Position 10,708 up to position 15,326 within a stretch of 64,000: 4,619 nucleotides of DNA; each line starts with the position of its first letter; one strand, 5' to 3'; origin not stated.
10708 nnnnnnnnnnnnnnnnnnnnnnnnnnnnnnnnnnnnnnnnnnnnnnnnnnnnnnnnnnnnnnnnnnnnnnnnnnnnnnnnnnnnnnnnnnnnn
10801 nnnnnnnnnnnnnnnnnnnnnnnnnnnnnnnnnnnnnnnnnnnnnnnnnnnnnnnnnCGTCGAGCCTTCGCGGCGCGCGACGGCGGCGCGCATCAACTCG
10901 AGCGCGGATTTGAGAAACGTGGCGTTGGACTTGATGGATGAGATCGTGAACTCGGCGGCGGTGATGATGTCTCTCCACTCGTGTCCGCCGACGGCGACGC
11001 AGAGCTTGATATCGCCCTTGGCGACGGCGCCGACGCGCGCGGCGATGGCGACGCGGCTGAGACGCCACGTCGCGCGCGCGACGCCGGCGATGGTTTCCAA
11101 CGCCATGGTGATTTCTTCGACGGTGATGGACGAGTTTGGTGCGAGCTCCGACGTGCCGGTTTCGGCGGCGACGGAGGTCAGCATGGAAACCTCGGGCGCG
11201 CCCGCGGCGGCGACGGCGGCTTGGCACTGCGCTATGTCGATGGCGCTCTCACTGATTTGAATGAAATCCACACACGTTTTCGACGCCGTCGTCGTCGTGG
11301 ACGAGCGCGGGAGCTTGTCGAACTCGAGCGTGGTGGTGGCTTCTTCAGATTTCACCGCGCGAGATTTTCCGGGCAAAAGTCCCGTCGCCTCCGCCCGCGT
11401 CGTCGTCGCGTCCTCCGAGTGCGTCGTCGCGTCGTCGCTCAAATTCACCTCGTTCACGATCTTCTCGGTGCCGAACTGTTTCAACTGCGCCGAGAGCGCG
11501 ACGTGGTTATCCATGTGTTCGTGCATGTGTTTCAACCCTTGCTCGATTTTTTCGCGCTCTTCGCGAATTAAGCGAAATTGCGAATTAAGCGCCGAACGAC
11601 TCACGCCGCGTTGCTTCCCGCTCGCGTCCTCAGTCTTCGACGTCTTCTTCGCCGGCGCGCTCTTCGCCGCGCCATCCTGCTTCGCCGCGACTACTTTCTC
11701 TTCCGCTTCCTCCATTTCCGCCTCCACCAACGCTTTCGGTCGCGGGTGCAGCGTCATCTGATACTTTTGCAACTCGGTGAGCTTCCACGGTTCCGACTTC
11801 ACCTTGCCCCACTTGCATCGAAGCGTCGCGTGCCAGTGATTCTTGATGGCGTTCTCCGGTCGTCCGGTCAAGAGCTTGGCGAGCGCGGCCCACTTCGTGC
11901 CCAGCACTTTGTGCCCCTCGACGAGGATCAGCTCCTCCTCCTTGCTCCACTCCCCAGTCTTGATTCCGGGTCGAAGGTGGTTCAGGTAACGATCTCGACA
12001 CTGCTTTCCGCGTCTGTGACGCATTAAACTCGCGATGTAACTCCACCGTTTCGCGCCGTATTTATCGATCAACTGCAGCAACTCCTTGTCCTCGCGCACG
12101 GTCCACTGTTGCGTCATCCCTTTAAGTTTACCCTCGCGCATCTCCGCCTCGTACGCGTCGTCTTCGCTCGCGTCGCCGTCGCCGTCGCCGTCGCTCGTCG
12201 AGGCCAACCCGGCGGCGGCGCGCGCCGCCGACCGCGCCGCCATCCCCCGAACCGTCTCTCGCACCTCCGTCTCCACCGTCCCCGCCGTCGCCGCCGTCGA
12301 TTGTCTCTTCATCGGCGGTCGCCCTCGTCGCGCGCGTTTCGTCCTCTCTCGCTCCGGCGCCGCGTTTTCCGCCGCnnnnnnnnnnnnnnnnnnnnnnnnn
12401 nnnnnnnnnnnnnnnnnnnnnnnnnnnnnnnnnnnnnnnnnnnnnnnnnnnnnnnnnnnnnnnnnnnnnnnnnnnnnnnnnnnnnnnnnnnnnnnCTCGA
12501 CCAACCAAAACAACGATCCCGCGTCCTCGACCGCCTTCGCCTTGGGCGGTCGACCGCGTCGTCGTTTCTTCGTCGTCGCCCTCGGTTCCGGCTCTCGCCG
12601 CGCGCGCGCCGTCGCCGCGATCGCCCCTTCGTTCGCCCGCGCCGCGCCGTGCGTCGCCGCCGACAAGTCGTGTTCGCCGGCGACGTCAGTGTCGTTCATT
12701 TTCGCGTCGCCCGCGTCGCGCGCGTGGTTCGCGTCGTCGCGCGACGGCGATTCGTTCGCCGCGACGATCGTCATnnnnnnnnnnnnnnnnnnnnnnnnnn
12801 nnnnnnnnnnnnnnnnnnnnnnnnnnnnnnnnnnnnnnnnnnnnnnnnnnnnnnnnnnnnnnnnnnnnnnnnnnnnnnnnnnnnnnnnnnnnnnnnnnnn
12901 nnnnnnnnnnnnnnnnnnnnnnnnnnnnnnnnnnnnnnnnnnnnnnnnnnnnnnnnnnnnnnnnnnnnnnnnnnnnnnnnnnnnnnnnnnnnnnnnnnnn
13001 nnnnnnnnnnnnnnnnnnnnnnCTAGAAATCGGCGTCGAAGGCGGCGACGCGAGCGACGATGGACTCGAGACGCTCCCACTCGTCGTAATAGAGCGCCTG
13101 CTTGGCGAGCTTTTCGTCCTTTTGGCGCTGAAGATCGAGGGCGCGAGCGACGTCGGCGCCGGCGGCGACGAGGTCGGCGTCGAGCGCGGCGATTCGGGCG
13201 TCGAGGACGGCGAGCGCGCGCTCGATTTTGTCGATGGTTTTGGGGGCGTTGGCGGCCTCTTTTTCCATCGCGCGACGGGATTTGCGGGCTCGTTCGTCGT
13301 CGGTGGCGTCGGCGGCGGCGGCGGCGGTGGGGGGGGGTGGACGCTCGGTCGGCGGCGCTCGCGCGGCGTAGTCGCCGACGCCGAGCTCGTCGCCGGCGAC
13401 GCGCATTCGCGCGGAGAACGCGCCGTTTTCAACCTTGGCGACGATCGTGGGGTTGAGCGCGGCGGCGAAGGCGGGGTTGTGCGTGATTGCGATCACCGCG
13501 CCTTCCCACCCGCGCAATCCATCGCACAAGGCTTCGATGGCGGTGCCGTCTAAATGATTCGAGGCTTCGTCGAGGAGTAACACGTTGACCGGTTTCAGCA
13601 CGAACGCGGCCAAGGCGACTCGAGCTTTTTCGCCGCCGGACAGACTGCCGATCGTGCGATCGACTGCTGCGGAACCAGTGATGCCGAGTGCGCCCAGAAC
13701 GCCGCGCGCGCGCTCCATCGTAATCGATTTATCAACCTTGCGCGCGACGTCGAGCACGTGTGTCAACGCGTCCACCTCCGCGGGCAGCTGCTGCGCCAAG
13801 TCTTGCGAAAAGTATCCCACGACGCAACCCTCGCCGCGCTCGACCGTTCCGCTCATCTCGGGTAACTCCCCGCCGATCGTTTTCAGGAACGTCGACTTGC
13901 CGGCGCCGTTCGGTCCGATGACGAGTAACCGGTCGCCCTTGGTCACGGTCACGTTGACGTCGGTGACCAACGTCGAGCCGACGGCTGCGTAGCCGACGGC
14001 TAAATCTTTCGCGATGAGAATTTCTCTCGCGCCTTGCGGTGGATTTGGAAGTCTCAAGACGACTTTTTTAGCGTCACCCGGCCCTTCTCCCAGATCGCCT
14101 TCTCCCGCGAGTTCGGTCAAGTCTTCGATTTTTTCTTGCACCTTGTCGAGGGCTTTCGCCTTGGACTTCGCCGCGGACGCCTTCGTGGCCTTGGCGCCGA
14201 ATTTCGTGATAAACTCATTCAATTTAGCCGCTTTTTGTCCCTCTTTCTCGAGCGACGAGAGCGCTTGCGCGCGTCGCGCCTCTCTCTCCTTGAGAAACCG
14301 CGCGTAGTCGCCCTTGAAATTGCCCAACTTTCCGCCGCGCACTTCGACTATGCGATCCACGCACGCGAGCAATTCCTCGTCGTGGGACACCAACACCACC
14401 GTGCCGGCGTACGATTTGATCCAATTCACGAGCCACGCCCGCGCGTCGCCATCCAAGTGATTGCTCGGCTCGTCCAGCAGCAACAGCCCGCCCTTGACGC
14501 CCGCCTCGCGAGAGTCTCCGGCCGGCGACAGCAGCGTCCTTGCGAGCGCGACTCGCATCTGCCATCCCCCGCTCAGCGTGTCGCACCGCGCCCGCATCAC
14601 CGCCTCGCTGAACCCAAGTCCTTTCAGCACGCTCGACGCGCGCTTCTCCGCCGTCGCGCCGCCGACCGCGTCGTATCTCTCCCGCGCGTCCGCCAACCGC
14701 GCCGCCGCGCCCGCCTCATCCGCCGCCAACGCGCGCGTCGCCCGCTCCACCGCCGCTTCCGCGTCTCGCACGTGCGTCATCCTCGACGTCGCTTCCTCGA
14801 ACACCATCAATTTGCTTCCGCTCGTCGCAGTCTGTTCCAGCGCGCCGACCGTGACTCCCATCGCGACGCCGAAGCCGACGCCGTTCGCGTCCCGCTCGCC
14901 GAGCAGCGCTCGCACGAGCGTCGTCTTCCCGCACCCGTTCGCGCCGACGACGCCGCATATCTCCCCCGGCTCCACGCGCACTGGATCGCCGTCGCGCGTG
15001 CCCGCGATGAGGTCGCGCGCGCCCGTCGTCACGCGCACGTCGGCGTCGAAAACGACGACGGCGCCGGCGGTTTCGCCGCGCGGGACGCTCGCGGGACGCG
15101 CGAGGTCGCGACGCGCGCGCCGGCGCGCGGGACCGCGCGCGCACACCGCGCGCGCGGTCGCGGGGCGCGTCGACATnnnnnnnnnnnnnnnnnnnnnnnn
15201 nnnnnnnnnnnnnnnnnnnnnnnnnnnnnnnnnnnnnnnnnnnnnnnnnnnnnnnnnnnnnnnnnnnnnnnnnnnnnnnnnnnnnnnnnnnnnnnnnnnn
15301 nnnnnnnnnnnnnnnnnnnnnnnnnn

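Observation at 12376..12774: MYB gene gains an upstream AT-hook exon via a 5' intron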

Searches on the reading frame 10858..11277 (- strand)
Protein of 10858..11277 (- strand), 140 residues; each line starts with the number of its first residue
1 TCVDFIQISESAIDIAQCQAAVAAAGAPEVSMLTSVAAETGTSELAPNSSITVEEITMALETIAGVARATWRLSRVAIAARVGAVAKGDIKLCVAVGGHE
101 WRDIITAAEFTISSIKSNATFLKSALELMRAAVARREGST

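Call 43: search_solved_structures(query=window:10858-11277:-, max_evalue=1, show_alignments=2)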
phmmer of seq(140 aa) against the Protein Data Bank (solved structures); distinct sequences matched with E-value up to 1: 7.
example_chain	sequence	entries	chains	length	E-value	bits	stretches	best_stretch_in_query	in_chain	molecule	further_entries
3bii_E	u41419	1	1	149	0.013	19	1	58-124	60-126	Molybdopterin-converting factor subunit 2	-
1nvj_A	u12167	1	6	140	0.013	19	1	58-124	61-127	Molybdopterin converting factor subunit 2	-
1fm0_E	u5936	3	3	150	0.013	19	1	58-124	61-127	MOLYBDOPTERIN CONVERTING FACTOR, SUBUNIT 2 | Molybdopterin converting factor subunit 2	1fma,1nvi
7l32_A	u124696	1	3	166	0.033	17.6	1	57-124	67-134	MPT synthase subunit 2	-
7l2a_A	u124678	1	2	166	0.051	17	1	58-124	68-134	MPT synthase subunit 2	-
9r1l_A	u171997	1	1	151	0.11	16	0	46-83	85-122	sc-apCC-4-SN38-1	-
1x25_A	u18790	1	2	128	0.87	13.1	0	73-124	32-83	Hypothetical UPF0076 protein ST0811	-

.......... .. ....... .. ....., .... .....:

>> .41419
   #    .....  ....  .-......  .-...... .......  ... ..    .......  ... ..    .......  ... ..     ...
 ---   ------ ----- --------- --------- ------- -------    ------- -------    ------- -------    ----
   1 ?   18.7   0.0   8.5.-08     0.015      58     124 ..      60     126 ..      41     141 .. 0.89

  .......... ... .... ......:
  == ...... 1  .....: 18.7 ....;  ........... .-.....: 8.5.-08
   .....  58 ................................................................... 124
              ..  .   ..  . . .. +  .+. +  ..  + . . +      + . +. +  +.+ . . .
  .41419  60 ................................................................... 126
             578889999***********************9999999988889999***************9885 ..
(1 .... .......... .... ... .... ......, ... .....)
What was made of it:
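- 10921..11274 (-): C-terminal MoaE-fold domain. E. coli MoaE matches at E = 0.013 (call 43).
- On MoaE (molybdopterin synthase large subunit): Lysines align with both lysines of the E. coli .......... segment (call 43).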

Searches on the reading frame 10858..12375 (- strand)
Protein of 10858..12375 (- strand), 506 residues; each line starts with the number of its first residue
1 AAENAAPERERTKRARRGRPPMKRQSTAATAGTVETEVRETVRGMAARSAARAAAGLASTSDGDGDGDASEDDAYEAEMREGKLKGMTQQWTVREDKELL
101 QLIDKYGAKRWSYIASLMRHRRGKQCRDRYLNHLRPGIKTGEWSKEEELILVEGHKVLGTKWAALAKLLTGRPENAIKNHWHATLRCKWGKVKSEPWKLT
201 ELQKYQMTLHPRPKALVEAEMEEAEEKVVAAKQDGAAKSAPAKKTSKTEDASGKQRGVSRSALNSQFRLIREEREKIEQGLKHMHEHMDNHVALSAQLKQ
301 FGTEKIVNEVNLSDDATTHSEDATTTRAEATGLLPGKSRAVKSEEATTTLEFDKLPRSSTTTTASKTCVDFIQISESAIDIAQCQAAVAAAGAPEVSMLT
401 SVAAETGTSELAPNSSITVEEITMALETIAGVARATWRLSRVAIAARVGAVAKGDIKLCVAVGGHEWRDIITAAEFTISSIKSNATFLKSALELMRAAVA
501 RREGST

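Call 58: predict_structure(alignment_id=A3)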
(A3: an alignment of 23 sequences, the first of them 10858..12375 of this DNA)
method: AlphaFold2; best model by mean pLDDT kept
length: 506 residues; sequences in the alignment: 23
mean_pLDDT: 66.0   pTM: 0.33
mean pLDDT of the five models: 66.0, 62.0, 61.0, 60.8, 60.5
residues with pLDDT >= 90: 130; 70-90: 115; 50-70: 95; < 50: 166
segments of 3 or more residues with pLDDT < 50: 1-3, 5-37, 50-71, 82-86, 234-259, 301-366
pLDDT, mean of each block of 10 residues (from residue 1): 41 38 36 46 50 41 43 49 55 93 94 93 92 83 87 91 88 88 72 60 84 52 57 44 37 40 57 80 79 64 39 32 33 34 32 30 51 93 93 91 86 69 89 92 92 94 95 94 65 66 65
secondary structure, 60 per line:
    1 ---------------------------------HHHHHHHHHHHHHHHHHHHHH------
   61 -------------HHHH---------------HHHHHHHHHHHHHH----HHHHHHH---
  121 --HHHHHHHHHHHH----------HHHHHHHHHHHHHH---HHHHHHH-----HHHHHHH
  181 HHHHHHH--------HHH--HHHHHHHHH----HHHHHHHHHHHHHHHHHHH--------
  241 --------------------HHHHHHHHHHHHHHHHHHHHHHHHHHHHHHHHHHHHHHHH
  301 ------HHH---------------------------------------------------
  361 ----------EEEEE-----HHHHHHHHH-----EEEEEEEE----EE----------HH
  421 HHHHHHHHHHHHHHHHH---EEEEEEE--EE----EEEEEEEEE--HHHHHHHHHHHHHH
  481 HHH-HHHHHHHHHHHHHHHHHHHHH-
elements in order: H34-54 H74-77 H93-106 H111-117 H123-134 H145-158 H162-168 H174-187 H201-209 H214-232 H261-300 E371-375 H381-389 E395-402 H419-437 E441-447 E456-464 H467-483 H485-505
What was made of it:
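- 10921..11274 (-): The AlphaFold segment has pLDDT 86-95 (call 58).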

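Call 60: fold_search(model_id=the predicted structure, library=pdb)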
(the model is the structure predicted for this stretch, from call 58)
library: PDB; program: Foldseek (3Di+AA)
matches with E <= 10: 307; with E <= 0.001: 83
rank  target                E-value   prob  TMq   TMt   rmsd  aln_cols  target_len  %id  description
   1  1h89_C                2.5e-09  1.00  0.18  0.65   4.3       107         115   48  CRYSTAL STRUCTURE OF TERNARY PROTEIN-DNA COMPLEX2 (released 2002-01-28)
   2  1gv2                  5.4e-09  1.00  0.13  0.53   8.8       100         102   51  CRYSTAL STRUCTURE OF C-MYB R2R3 (released 2003-07-03)
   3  1h88_C                1.2e-08  1.00  0.18  0.52   4.0       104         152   49  CRYSTAL STRUCTURE OF TERNARY PROTEIN-DNA COMPLEX1 (released 2002-01-28)
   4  1h8a_C                1.9e-08  1.00  0.18  0.70   3.3       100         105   49  CRYSTAL STRUCTURE OF TERNARY PROTEIN-DNA COMPLEX3 (released 2002-01-28)
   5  3zqc_J                7.0e-08  1.00  0.18  0.65   2.9        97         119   37  Structure of the Trichomonas vaginalis Myb3 DNA-binding domain bound to a promoter sequence reveals a unique C-termina (released 2012-04-18)
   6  3osg_A                1.8e-07  1.00  0.19  0.76   3.4       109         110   36  The structure of protozoan parasite Trichomonas vaginalis Myb2 in complex with MRE-1-12 DNA (released 2011-08-03)
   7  3zqc_A                2.2e-07  1.00  0.18  0.66   3.3       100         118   36  Structure of the Trichomonas vaginalis Myb3 DNA-binding domain bound to a promoter sequence reveals a unique C-termina (released 2012-04-18)
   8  6kks_A                4.0e-07  1.00  0.18  0.71   3.5       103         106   38  Structural insights into target DNA recognition by R2R3-type MYB transcription factor (released 2019-11-13)
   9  3osf_A                4.8e-07  1.00  0.18  0.78   3.2       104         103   36  The structure of protozoan parasite Trichomonas vaginalis Myb2 in complex with MRE-2f-13 DNA (released 2011-08-03)
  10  1mse_C                5.7e-07  1.00  0.17  0.64   3.9       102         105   51  SOLUTION STRUCTURE OF A SPECIFIC DNA COMPLEX OF THE MYB DNA-BINDING DOMAIN WITH COOPERATIVE RECOGNITION HELICES (released 1995-03-31)
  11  8i0s_L                6.8e-07  1.00  0.16  0.43  25.6       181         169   27  The cryo-EM structure of human Bact-II complex (released 2024-07-31)
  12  5mps_O                7.6e-07  1.00  0.17  0.37  24.4       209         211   23  Structure of a spliceosome remodeled for exon ligation (released 2017-01-18)
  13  7qtt_P                1.1e-06  1.00  0.17  0.48  25.7       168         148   28  Structural organization of a late activated human spliceosome (Baqr, core region) (released 2023-05-10)
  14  1a5j_MODEL_1_A        1.7e-06  1.00  0.09  0.40  13.4        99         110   50  CHICKEN B-MYB DNA BINDING DOMAIN, REPEAT 2 AND REPEAT3, NMR, 32 STRUCTURES (released 1998-07-01)
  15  7l32_A                2.2e-06  1.00  0.19  0.64   2.8       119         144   23  Molybdopterin biosynthesis MoaE protein from Burkholderia ambifaria MC40-6 (released 2020-12-30)
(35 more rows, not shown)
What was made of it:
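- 11791..12111 (-): Two MYB repeats of the c-Myb R2R3 type. Foldseek matches c-Myb R2R3 structures 1H89 and 1GV2 at 48-51% identity (call 60).
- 10921..11274 (-): Foldseek to E. coli MoaE 1NVJ_E gives TM 0.87 and rmsd 1.7 A (call 60).
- On R2R3-type MYB: 1H89_C at E = 2.5e-9 and 48% identity; 1GV2 at 51% identity (call 60).
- On MoaE (molybdopterin synthase large subunit): 1NVJ_E gives TM 0.87 and rmsd 1.7 A; human MOCS2B gives TM 0.73 (call 60).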

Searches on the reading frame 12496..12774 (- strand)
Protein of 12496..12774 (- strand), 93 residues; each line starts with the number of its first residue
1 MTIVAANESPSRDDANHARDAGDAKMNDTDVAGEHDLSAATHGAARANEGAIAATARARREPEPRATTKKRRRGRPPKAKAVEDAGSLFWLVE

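Call 44: search_protein_families(library=pfam, max_evalue=10, proteins=[window:12496-12774:-])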
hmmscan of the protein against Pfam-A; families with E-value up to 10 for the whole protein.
seq(93 aa): 1 family
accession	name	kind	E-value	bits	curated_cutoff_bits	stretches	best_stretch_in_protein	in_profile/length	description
PF02178.24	AT_hook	-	0.35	11.3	17.4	1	70-80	1-11/13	AT hook motif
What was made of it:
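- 12535..12570 (-): AT-hook 1, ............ (RGRP core with basic flanks). Pfam AT_hook is the top hit but below its cut-off (11.3 against 17.4 bits, call 44).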

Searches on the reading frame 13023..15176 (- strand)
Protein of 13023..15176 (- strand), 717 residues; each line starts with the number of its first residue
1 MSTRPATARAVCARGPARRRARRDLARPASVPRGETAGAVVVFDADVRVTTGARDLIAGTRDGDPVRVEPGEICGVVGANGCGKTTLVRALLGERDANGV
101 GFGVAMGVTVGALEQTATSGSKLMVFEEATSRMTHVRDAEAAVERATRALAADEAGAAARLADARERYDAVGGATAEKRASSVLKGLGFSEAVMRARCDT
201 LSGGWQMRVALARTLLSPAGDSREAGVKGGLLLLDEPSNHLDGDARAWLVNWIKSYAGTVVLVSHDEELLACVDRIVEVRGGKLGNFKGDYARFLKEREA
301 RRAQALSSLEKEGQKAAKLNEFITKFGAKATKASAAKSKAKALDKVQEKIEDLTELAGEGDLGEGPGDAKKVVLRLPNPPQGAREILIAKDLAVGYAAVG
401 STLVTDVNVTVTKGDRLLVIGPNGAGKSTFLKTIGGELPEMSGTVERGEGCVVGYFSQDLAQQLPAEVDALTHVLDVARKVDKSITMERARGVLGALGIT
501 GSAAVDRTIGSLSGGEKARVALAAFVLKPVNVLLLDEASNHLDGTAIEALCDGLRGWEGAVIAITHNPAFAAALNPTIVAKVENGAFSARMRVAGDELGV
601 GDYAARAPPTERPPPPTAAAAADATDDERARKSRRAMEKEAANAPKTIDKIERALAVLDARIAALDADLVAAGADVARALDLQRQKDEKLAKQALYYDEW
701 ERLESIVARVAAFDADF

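Call 29: find_homologous_proteins(query=window:13023-15176:-, max_evalue=1e-50)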
Query window:13023-15176:- (717 aa): 4686 proteins with E <= 1e-50 among 8000 candidates; the best 120 are listed.
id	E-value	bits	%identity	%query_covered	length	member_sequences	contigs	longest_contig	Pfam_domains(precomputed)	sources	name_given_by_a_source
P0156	0.0e+0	1511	99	100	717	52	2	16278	PF00005.34,PF13558.13,PF13555.13,PF13401.13,PF02463.26,PF13304.13,PF12848.14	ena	-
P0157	0.0e+0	1509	99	100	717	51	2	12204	PF00005.34,PF13558.13,PF13555.13,PF13401.13,PF02463.26,PF13304.13,PF12848.14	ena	-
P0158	0.0e+0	1328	89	100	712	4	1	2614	PF00005.34,PF13476.13,PF13558.13,PF13555.13,PF13401.13,PF02463.26,PF13304.13,PF12848.14,PF16326.11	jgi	-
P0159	1.9e-298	1010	69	99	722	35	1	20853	PF00005.34,PF13555.13,PF02463.26,PF13304.13,PF12848.14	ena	-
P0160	1.7e-296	1004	70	99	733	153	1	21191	PF00005.34,PF13555.13,PF02463.26,PF13304.13,PF12848.14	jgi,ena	jgi:ATP-binding cassette subfamily F protein 3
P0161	3.2e-296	1003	69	99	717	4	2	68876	PF00005.34,PF13555.13,PF02463.26,PF13304.13,PF12848.14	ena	-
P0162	4.1e-295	999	68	99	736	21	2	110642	PF00005.34,PF13476.13,PF13555.13,PF02463.26,PF13304.13,PF12848.14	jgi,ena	-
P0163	2.2e-294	997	66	99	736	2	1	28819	PF00005.34,PF13476.13,PF13555.13,PF02463.26,PF13304.13,PF12848.14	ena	-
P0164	3.7e-293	993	68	98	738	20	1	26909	PF00005.34,PF13476.13,PF13555.13,PF02463.26,PF13304.13,PF12848.14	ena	-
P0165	1.5e-283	961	70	92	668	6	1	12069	PF00005.34,PF13555.13,PF02463.26,PF13304.13,PF12848.14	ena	-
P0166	4.9e-283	959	69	95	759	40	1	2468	PF00005.34,PF13555.13,PF02463.26,PF13304.13,PF12848.14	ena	-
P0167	2.0e-278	944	67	95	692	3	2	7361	PF00005.34,PF13476.13,PF13555.13,PF02463.26,PF13304.13,PF12848.14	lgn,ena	-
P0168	1.0e-272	925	100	58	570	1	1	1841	PF00005.34,PF13558.13,PF02463.26,PF13304.13,PF12848.14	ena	-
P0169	1.2e-229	783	74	71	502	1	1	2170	PF00005.34,PF02463.26,PF13304.13,PF12848.14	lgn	-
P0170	7.7e-221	754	57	95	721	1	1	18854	PF00005.34,PF13476.13,PF13555.13,PF13401.13,PF13238.13,PF02463.26,PF13304.13,PF12848.14,PF16326.11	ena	-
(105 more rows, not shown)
